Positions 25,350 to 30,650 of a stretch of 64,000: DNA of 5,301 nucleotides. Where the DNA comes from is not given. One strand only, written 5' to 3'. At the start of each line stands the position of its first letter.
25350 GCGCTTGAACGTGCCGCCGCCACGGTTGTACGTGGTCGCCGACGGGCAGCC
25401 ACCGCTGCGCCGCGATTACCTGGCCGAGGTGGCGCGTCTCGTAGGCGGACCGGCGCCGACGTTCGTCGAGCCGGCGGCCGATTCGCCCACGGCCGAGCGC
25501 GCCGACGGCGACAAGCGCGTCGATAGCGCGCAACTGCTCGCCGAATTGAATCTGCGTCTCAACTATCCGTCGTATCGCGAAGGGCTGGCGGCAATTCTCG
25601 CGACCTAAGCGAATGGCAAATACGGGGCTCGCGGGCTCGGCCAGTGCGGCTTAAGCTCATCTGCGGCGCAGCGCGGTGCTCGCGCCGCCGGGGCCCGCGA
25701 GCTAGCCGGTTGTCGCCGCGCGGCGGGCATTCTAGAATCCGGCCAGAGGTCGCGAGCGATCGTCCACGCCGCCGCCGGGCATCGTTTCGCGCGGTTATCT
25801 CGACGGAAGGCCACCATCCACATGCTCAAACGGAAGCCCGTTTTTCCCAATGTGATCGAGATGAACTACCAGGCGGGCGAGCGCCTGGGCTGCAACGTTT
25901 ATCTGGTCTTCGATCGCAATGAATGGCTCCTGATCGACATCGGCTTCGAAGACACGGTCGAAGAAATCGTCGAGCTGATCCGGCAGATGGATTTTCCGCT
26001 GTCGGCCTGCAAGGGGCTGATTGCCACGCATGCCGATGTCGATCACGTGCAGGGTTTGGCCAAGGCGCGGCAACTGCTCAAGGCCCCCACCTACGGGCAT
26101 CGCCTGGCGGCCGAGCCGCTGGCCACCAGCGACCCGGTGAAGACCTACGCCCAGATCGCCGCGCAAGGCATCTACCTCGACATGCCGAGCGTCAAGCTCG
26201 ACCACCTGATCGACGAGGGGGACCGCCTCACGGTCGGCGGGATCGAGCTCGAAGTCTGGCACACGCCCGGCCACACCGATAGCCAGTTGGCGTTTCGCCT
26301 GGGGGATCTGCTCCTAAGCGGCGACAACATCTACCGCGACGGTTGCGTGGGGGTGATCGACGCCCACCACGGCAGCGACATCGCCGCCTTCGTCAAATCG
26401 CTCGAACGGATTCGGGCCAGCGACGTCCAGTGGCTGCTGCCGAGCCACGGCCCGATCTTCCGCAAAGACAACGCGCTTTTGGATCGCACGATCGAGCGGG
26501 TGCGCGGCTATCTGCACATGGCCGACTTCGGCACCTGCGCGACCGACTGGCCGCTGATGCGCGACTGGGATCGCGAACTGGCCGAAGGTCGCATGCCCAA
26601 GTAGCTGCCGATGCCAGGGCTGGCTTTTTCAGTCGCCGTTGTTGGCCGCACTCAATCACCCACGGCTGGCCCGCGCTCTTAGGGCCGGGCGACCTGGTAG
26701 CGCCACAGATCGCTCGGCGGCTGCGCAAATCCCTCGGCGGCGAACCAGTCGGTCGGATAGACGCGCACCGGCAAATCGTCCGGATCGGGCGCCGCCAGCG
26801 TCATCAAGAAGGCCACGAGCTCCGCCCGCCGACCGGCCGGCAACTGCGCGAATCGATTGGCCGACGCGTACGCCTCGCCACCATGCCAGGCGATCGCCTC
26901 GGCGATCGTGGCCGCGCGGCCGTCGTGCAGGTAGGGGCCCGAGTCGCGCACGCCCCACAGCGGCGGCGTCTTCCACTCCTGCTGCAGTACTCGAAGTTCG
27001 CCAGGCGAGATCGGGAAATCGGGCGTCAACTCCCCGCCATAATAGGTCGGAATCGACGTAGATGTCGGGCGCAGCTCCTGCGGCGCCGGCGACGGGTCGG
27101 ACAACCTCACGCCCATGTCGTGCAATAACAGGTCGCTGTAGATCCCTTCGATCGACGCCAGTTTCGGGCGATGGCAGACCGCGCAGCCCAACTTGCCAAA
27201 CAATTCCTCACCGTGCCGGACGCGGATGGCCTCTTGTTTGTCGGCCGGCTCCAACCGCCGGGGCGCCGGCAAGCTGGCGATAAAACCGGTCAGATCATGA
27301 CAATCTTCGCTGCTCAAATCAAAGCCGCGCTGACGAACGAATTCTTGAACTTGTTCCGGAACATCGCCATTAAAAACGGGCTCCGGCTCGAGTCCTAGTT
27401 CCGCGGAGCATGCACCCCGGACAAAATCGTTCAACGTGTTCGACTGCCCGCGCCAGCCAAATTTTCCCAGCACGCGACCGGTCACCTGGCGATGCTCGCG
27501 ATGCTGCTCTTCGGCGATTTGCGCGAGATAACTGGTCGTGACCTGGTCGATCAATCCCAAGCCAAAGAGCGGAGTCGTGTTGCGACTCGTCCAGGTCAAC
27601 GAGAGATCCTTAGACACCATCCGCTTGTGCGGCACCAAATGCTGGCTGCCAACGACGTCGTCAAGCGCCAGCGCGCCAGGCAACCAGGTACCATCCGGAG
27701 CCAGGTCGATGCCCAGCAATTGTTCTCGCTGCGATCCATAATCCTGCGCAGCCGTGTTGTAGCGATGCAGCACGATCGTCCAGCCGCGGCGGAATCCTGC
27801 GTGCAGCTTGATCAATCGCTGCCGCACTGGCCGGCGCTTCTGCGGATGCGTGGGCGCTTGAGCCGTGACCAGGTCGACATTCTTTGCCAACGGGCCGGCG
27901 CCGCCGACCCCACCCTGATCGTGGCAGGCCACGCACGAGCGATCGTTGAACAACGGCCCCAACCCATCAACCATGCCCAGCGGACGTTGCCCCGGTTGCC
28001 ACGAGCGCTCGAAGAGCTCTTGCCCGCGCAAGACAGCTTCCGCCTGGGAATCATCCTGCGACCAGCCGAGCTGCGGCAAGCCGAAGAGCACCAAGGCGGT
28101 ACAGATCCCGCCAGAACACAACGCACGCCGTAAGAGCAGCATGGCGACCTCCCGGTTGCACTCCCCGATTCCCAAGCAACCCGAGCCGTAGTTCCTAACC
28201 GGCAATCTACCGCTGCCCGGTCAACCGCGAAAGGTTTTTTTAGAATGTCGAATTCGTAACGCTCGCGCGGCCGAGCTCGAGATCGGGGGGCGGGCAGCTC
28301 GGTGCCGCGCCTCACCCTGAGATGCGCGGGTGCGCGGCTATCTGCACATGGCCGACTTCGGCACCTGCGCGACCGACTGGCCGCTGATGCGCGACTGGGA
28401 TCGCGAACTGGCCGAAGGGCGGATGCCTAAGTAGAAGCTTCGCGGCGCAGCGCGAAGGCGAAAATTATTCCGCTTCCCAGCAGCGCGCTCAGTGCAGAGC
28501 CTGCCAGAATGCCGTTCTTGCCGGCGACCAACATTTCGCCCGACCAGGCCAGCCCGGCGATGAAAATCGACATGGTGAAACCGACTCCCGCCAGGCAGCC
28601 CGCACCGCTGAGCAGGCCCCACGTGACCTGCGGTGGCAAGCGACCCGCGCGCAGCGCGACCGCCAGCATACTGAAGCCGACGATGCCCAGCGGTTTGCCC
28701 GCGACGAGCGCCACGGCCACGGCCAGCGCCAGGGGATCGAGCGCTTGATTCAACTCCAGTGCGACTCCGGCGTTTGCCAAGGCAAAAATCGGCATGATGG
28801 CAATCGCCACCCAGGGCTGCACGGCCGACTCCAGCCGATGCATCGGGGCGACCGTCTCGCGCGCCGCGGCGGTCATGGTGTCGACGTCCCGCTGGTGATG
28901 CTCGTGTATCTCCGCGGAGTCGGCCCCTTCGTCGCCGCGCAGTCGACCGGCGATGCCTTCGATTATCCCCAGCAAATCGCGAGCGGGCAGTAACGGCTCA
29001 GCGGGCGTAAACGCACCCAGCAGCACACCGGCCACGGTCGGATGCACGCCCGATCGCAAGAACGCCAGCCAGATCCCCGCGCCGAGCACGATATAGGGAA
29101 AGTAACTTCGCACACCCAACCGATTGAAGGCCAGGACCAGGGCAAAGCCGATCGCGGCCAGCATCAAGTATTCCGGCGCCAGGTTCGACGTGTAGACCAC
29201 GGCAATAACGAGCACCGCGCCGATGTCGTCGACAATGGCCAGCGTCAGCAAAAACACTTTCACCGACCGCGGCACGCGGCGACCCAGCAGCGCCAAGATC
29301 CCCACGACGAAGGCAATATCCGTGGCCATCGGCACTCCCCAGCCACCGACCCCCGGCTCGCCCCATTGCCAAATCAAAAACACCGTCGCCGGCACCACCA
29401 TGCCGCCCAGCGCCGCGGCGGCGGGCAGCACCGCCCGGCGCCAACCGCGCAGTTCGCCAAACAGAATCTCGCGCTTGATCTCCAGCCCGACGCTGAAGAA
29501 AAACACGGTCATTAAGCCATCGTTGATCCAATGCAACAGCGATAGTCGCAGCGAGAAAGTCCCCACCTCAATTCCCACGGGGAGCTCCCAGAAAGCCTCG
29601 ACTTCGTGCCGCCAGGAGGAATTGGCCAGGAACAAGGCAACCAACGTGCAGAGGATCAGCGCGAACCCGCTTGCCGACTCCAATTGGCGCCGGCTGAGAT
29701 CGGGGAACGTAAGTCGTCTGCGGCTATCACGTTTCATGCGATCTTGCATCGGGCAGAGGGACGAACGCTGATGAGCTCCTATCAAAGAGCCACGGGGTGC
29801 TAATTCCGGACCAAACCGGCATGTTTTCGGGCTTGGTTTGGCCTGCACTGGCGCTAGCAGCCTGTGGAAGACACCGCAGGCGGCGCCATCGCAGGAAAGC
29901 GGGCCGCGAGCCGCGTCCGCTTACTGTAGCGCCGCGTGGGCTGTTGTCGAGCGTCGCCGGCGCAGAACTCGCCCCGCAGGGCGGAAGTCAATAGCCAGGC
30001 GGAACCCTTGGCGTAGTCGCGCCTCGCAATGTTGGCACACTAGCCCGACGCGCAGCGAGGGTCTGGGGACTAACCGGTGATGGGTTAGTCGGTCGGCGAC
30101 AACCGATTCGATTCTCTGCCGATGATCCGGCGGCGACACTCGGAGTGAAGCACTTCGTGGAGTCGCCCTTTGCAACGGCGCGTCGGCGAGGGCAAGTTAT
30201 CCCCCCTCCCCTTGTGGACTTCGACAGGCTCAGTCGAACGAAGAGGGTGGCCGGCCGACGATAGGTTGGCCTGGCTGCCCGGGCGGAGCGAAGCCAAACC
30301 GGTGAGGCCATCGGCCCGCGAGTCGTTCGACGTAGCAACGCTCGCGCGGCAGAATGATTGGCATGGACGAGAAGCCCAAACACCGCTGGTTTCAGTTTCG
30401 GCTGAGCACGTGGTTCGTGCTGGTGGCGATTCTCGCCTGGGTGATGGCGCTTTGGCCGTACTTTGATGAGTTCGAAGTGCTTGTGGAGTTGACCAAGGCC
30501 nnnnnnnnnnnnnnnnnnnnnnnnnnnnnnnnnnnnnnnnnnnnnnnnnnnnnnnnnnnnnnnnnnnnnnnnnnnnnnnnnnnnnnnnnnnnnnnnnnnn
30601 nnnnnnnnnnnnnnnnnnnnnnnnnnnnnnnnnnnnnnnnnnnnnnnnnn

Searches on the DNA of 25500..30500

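Call 62: search_rna_families(source=window, start=25500, end=30500, threshold=evalue, max_evalue=1)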
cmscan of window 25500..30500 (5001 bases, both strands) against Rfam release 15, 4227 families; matches with E-value up to 1: 1.
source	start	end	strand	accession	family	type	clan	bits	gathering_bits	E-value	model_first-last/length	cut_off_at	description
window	28850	28920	+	RF02564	naRNA4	Gene; sRNA;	-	22.6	59.5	0.78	1-77/77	no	Nucleoid-associated noncoding RNA 4 (CssrE)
